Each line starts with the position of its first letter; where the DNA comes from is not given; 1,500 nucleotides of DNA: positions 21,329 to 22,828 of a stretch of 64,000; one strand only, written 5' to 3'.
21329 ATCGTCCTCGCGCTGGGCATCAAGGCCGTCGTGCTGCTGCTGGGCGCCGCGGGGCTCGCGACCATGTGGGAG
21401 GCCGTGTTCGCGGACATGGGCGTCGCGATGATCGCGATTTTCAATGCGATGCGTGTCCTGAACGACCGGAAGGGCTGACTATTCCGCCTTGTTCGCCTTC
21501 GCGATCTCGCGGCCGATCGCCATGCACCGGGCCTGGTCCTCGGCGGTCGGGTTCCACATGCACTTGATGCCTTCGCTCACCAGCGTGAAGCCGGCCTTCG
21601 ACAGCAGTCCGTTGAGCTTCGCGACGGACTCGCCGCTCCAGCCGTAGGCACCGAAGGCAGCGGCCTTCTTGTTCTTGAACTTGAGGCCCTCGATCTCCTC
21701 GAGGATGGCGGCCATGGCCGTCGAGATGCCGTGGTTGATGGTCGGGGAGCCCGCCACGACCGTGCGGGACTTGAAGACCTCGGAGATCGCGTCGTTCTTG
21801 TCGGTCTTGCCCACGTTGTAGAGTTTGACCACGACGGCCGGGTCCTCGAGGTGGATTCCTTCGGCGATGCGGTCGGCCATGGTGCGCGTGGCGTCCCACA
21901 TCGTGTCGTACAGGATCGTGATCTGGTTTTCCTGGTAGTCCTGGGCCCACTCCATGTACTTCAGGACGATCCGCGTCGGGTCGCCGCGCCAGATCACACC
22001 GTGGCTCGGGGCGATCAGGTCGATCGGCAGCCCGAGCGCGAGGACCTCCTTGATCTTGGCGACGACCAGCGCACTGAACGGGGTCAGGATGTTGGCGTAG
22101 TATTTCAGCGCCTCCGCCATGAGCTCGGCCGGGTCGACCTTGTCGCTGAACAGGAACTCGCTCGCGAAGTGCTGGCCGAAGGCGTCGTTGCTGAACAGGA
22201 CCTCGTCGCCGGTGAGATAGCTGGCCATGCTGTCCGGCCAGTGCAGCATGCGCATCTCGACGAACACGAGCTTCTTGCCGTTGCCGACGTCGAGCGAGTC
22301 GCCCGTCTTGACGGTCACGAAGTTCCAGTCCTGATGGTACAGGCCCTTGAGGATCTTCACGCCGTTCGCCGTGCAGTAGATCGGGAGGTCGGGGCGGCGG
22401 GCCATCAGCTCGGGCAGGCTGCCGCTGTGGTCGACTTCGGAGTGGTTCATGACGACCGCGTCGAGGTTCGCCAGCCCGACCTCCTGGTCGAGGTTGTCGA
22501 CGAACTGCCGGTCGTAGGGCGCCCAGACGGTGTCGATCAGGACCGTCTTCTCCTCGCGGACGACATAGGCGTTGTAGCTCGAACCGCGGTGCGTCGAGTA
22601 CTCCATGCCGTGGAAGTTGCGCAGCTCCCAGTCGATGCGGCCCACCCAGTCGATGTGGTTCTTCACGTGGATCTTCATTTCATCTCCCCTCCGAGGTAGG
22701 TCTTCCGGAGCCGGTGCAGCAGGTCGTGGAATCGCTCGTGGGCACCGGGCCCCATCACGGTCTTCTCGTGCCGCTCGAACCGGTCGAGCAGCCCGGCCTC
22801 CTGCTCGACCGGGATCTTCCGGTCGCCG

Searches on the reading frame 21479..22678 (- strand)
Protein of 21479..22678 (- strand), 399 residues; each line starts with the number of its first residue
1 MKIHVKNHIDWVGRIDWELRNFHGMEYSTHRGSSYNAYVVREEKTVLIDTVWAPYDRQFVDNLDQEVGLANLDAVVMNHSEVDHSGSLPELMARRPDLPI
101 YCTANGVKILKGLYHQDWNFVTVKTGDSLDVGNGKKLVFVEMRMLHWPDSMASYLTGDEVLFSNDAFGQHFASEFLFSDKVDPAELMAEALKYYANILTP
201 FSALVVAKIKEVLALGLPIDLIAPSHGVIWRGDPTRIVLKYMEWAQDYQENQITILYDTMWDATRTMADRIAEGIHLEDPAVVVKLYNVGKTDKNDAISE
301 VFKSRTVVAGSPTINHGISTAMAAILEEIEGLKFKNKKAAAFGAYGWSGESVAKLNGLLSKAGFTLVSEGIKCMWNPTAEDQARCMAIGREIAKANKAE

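Call 84: search_protein_families(library=pfam, proteins=[window:21479-22678:-], max_evalue=0.00001)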
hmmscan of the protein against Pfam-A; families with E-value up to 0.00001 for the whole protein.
window:21479-22678:- (399 aa): 4 families
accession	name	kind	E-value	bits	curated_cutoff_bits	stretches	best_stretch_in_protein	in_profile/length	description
PF00258.30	Flavodoxin_1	-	3.5e-15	56.9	25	1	255-387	1-141/143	Flavodoxin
PF19583.5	ODP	-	4e-14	53.4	27.2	1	36-227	4-194/194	ODP family beta lactamase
PF00753.33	Lactamase_B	-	4.6e-12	46.7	22.7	1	34-225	5-195/196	Metallo-beta-lactamase superfamily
PF12706.13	Lactamase_B_2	-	9.5e-09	35.6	27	1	45-148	2-116/200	Beta-lactamase superfamily domain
